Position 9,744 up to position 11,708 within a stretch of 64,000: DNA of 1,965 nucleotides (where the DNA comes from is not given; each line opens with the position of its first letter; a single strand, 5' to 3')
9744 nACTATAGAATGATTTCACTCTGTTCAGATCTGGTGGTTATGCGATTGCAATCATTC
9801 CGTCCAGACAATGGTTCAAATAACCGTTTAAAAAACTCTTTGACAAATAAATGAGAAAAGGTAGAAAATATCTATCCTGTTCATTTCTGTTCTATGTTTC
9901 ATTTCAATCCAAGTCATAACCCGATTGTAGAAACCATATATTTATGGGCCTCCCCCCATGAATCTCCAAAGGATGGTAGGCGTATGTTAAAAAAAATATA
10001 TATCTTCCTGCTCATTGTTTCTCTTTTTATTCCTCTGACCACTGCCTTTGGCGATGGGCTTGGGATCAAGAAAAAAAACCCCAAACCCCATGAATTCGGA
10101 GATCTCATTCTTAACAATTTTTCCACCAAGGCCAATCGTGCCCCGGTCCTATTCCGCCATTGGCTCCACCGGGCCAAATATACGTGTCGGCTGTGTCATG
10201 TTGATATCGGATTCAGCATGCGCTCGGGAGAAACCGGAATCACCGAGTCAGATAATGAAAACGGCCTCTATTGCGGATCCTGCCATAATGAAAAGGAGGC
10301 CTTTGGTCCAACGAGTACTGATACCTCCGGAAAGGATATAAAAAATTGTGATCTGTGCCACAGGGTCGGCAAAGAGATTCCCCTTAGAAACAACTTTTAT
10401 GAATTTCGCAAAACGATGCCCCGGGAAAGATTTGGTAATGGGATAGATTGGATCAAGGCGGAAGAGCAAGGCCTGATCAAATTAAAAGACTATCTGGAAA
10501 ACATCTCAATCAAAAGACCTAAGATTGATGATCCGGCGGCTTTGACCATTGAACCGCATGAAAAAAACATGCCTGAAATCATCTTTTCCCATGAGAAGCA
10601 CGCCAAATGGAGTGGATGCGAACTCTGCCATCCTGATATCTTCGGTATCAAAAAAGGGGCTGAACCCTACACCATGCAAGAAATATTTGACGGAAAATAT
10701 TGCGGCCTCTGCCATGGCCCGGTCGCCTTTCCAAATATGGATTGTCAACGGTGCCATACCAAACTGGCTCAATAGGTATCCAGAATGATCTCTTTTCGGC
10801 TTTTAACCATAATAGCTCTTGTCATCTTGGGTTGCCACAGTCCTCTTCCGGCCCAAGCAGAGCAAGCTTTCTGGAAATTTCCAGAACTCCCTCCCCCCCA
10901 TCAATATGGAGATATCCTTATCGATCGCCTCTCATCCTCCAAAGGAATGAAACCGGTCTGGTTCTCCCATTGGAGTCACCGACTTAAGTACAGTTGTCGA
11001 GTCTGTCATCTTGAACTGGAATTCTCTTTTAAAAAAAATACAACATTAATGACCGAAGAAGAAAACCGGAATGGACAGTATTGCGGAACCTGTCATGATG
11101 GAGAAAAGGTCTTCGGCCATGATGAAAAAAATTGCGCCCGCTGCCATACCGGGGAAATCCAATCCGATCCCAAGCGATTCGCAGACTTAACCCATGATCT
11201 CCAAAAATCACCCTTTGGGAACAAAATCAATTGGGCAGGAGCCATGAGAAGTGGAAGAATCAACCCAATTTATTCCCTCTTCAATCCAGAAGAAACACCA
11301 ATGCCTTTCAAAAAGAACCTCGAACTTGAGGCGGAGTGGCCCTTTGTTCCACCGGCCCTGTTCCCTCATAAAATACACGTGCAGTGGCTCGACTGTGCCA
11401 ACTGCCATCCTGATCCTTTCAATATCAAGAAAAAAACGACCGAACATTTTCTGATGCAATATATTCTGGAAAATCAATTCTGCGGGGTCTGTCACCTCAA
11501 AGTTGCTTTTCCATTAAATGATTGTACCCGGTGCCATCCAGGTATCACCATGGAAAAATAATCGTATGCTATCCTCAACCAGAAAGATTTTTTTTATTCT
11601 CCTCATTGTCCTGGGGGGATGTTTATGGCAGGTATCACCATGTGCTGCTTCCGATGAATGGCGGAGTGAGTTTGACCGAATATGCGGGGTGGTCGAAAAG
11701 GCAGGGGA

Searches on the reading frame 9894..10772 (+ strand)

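Call 60: search_protein_families(library=pfam, proteins=[window:9894-10772:+], max_evalue=0.01)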
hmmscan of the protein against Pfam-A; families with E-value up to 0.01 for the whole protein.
window:9894-10772:+ (293 aa): 4 families
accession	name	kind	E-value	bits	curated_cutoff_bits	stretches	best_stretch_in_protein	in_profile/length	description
PF14522.11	Cytochrome_C7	-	5.5e-27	93.8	24.8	2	85-157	1-67/67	Cytochrome c7 and related cytochrome c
PF02085.21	Cytochrom_CIII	-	1.4e-07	32.2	22.9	1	79-159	15-85/101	Class III cytochrome C family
PF13435.11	Cytochrome_C554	-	0.00055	21.2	20.8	0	230-275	39-84/84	Cytochrome c554 and c-prime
PF14537.11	Cytochrom_c3_2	-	0.0077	17.1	25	0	122-165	4-42/79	Cytochrome c3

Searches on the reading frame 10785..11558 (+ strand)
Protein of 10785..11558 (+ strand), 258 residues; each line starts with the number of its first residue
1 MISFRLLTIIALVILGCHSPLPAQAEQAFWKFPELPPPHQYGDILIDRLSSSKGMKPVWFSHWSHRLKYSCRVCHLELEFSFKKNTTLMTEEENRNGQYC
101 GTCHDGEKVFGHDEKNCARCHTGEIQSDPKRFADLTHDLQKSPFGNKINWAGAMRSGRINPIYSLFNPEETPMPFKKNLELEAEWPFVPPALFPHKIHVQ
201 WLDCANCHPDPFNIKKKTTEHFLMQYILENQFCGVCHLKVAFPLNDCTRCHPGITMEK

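Call 60: search_protein_families(library=pfam, proteins=[window:10785-11558:+], max_evalue=0.01)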
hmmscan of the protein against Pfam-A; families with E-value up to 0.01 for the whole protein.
window:10785-11558:+ (258 aa): 3 families
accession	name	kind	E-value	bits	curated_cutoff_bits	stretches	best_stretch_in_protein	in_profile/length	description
PF14522.11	Cytochrome_C7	-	4.2e-24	84.6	24.8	2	58-122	1-67/67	Cytochrome c7 and related cytochrome c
PF02085.21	Cytochrom_CIII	-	2.3e-09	37.9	22.9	1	53-126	16-87/101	Class III cytochrome C family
PF05495.17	zf-CHY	-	0.006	17.4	31.3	0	200-252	17-63/68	CHY zinc finger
